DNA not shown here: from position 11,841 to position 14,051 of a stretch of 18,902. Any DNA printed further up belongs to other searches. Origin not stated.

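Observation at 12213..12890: Apparently catalytically intact CE4 (NodB) polysaccharide deacetylase embedded in a tail fibre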

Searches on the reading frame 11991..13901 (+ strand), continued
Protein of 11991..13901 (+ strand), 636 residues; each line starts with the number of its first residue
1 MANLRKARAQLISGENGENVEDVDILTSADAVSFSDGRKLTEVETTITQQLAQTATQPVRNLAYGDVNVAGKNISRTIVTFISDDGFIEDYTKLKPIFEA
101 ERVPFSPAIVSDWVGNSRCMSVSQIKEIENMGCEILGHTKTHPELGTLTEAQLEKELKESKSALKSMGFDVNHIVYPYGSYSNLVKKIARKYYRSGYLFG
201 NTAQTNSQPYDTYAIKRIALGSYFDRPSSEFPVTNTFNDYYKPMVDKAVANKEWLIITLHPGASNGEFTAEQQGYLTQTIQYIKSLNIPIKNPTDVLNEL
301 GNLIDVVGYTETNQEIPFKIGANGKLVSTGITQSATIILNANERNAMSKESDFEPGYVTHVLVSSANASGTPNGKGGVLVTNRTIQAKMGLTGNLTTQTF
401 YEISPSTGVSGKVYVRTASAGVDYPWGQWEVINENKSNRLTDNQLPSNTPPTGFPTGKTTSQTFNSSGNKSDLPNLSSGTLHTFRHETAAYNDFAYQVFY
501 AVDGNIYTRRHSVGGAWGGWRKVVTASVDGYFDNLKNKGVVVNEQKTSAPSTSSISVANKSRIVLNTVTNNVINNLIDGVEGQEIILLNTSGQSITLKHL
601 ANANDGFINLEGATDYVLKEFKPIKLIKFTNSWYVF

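Call 44: search_solved_structures(query=A3, max_evalue=0.01, show_alignments=5)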
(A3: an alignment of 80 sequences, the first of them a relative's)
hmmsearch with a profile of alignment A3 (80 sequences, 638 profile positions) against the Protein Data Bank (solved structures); distinct sequences matched with E-value up to 0.01: 34.
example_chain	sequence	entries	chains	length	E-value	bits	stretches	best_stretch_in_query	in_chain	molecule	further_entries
6dq3_A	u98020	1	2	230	2.8e-23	85.5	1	66-235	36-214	Polysaccharide deacetylase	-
6go1_A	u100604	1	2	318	1.1e-20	76.8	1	23-240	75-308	Polysaccharide deacetylase-like protein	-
4v33_A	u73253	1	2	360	2.3e-16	62.6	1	71-219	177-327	POLYSACCHARIDE DEACETYLASE-LIKE PROTEIN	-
4hd5_A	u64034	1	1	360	2e-15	59.5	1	65-219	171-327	Polysaccharide deacetylase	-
7ax7_A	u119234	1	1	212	9.3e-15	57.3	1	95-203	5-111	Endo-1,4-beta-xylanase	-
5bu6_A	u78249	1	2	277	3.7e-13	52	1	98-158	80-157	BpsB (PgaB), Poly-beta-1,6-N-acetyl-D-glucosamine N-deacetylase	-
4u10_A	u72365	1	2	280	7.5e-12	47.7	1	89-158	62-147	Poly-beta-1,6-N-acetyl-D-glucosamine N-deacetylase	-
4wcj_A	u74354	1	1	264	7.4e-08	34.5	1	96-207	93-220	Polysaccharide deacetylase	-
7fbw_A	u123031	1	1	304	1.7e-07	33.3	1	17-206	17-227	Predicted xylanase/chitin deacetylase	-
8qpg_TC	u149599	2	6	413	1.8e-07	33.2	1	99-228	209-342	Prokaryotic polysaccharide deacetylase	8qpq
5lfz_A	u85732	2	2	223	3.7e-07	32.2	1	96-204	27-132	ArCE4A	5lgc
7y51_A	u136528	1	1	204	4.2e-07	32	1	96-206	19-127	Predicted xylanase/chitin deacetylase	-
7bly_A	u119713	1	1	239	1.3e-06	30.4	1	96-185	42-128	Aspergillus niger contig An12c0130, genomic contig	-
2iw0_A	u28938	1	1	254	3.4e-06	29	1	94-177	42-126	CHITIN DEACETYLASE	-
8he1_A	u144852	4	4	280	3.4e-06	29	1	147-207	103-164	Chitin deacetylase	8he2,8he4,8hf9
6cl5_A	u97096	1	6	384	5.3e-06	28.4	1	404-523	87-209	Tail fiber protein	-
6cl6_A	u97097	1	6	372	4.9e-05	25.2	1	404-524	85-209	Tail fiber protein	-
2cc0_A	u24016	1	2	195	7e-05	24.7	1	146-209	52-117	ACETYL-XYLAN ESTERASE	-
2c71_A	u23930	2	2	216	7.5e-05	24.6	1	95-179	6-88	GLYCOSIDE HYDROLASE, FAMILY 11:CLOSTRIDIUM CELLULOSOME ENZYME, DOCKERIN TYPE I:POLYSACCHAR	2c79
2c1g_A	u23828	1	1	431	0.0031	19.2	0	22-204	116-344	PEPTIDOGLYCAN GLCNAC DEACETYLASE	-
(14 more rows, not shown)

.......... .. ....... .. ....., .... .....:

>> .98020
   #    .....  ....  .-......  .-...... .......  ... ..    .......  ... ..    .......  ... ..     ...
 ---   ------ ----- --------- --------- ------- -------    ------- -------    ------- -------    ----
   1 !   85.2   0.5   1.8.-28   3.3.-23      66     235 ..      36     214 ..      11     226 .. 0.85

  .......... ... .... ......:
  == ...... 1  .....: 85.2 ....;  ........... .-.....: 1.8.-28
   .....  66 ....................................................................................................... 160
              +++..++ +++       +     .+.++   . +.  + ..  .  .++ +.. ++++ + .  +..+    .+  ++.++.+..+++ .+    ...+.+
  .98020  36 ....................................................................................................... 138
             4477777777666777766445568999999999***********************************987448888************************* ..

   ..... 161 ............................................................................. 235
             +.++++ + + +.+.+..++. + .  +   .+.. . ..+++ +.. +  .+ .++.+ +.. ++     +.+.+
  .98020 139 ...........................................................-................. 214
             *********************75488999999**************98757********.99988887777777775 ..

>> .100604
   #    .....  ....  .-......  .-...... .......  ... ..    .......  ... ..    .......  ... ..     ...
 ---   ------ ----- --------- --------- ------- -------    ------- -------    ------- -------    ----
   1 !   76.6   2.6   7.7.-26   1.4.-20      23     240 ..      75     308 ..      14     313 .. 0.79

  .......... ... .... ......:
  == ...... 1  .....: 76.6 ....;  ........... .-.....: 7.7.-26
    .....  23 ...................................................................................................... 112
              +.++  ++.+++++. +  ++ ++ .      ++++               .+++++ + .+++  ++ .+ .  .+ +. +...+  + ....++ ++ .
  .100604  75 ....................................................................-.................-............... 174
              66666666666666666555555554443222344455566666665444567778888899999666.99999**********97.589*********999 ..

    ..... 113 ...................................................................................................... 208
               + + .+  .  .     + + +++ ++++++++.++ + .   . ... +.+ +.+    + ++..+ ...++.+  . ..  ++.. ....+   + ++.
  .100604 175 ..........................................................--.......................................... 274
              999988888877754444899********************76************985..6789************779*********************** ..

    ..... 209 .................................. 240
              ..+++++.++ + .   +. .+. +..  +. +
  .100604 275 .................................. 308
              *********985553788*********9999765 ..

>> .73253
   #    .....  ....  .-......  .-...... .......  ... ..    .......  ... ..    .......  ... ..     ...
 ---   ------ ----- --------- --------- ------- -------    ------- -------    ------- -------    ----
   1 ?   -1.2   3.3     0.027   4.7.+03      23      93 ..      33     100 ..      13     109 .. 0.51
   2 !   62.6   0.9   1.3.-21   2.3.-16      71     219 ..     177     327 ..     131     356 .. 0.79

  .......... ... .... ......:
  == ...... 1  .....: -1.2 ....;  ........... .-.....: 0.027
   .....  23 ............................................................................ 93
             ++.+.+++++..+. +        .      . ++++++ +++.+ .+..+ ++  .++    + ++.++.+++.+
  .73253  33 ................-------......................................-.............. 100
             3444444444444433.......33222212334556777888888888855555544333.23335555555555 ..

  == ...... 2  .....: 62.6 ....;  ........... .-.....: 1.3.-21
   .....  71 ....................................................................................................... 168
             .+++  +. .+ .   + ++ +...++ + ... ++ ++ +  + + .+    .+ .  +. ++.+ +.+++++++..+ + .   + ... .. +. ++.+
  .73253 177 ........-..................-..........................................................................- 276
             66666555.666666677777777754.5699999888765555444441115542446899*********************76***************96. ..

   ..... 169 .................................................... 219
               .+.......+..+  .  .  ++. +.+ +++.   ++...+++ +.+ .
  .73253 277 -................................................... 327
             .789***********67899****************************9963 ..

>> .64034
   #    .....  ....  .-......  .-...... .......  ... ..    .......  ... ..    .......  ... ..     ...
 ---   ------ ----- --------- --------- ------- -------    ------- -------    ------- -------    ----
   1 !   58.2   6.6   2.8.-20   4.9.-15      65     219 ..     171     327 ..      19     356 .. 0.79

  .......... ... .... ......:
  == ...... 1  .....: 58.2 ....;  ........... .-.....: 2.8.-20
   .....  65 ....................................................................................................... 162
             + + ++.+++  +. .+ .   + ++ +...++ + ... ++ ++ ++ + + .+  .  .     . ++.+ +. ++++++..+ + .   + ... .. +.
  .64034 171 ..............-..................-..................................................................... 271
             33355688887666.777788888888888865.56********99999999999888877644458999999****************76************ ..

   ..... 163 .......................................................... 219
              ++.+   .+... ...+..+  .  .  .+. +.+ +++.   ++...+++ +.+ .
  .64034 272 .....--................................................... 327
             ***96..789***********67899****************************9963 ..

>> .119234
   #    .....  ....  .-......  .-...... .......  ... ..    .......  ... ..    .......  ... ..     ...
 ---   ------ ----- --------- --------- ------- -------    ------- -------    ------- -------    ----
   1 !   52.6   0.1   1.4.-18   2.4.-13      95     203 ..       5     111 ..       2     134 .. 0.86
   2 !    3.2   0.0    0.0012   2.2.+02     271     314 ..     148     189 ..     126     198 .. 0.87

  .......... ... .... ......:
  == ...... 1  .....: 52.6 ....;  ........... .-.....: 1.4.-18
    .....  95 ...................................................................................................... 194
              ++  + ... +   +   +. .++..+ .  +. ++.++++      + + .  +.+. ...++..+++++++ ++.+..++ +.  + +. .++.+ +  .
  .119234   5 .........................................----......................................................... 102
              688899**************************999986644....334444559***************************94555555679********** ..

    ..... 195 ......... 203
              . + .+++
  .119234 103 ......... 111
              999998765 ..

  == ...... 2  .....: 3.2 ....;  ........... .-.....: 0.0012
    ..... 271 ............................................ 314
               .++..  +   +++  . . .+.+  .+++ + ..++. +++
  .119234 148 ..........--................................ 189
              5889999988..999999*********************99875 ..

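Call 46: find_encoding_contigs(protein=window:11991-13901:+, flank=10000, max_places=4)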
Protein window:11991-13901:+ (636 aa): no gene with exactly this product is on record in the collection.

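Call 54: get_annotated_region(hit=H5, flank=6000)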
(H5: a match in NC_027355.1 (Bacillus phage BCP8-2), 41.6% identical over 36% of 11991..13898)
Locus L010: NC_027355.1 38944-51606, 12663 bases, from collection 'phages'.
description: Bacillus phage BCP8-2, complete genome.
organism: Bacillus phage BCP8-2 (NCBI taxid 1129192)
taxonomy: Viruses; Duplodnaviria; Heunggongvirae; Uroviricota; Caudoviricetes; Herelleviridae; Bastillevirinae; Caeruleovirus; Caeruleovirus BCP82
host: Bacillus cereus JCM 2152; source: -; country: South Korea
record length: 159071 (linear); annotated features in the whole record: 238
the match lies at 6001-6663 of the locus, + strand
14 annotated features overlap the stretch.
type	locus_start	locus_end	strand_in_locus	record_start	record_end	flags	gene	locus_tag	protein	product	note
CDS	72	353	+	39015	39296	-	-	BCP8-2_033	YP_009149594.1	membrane protein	similar to YP_007676904.1 putative membrane protein [Bacillus phage vB_BceM-Bc431v3] orf007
CDS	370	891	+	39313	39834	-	-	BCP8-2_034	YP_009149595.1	hypothetical protein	similar to YP_007676905.1 hypothetical protein [Bacillus phage vB_BceM-Bc431v3] orf008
CDS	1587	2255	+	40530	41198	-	-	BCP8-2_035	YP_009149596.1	terminase large subunit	similar to YP_007676908.1 terminase large subunit [Bacillus phage vB_BceM-Bc431v3] orf011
CDS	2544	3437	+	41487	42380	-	-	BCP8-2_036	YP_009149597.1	HNH endonuclease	similar to WP_006501035.1 hypothetical protein [Lactobacillus mucosae] 97478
CDS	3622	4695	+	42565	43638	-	-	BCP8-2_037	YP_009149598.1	terminase large subunit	similar to YP_007676908.1 terminase large subunit [Bacillus phage vB_BceM-Bc431v3] orf011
CDS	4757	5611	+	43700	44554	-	-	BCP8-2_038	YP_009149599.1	endolysin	similar to AEW47512.1 putative muramidase lysin [Bacillus phage BCU4] BCU4_0006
CDS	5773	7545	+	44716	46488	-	-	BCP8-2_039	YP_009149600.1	putative polysaccharide deacetylase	similar to YP_002787394.1 polysaccharide deacetylase [Deinococcus deserti VCD115] Deide_1p01810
CDS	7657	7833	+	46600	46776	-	-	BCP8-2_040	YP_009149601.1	hypothetical protein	similar to YP_007676911.1 hypothetical protein [Bacillus phage vB_BceM-Bc431v3] orf014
CDS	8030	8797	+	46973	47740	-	-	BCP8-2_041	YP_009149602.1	hypothetical protein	similar to YP_007676913.1 putative membrane protein [Bacillus phage vB_BceM-Bc431v3] orf015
CDS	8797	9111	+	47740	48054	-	-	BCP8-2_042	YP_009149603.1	hypothetical protein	similar to YP_007676914.1 hypothetical protein [Bacillus phage vB_BceM-Bc431v3] orf016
CDS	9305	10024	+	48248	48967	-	-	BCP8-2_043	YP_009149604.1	PhoH-like phosphate starvation-inducible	similar to YP_007676915.1 PhoH family protein [Bacillus phage vB_BceM-Bc431v3] orf017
CDS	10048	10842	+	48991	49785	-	-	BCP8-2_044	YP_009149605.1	hypothetical protein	similar to#YP_007676916.1 hypothetical protein [Bacillus phage vB_BceM-Bc431v3] orf018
CDS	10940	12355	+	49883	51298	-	-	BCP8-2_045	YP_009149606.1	putative PcfJ protein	similar to YP_007676917.1 hypothetical protein [Bacillus phage vB_BceM-Bc431v3] orf019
CDS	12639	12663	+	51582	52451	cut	-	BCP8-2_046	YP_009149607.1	thymidylate synthase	similar to YP_007676919.1 thymidylate synthase [Bacillus phage vB_BceM-Bc431v3] orf021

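Call 55: get_annotated_region(hit=H7, flank=6000)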
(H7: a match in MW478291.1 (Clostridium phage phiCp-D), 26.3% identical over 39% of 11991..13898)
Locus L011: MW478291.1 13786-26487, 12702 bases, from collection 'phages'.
description: Clostridium phage phiCp-D, complete genome.
organism: Clostridium phage phiCp-D (NCBI taxid 2814704)
taxonomy: Viruses; Duplodnaviria; Heunggongvirae; Uroviricota; Caudoviricetes
host: Clostridium perfringens; source: chicken feces; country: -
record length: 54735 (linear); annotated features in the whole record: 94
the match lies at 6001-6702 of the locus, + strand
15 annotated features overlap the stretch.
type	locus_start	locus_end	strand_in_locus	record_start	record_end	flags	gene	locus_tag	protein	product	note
CDS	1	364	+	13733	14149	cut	-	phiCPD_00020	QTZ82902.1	tail component protein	-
CDS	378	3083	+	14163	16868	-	-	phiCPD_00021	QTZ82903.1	tail protein endopeptidase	-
CDS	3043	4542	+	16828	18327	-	-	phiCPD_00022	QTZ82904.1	minor structural protein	-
CDS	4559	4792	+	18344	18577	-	-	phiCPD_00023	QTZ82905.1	hypothetical protein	-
CDS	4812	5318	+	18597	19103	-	-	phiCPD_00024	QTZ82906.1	hypothetical protein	-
CDS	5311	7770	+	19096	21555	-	-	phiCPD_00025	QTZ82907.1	polysaccharide deacetylase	-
CDS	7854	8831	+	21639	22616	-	-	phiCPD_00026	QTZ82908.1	integrase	-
CDS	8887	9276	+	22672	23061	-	-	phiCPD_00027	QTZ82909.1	holin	-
CDS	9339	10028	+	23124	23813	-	-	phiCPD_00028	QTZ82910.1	endolysin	-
CDS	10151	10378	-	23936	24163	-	-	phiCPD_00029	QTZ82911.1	hypothetical protein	-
CDS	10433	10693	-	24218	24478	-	-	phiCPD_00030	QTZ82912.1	hypothetical protein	-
CDS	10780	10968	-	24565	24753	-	-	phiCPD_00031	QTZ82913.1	hypothetical protein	-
CDS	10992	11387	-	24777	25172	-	-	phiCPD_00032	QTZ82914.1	hypothetical protein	-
CDS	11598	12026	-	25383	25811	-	-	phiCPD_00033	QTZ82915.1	hypothetical protein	-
CDS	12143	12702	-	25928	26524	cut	-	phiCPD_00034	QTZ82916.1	hypothetical protein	-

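Call 56: find_related_loci(query=window:11991-13898:+, collection=metagenome_contigs, flank=10000)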
Query window:11991-13898:+ (636 aa) in metagenome_contigs; peptide patterns used: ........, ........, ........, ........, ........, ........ (x = any residue, [..] = any of these).
239 stretches matched a pattern, but none encodes a relative of the query by tblastn (E <= 1e-3).
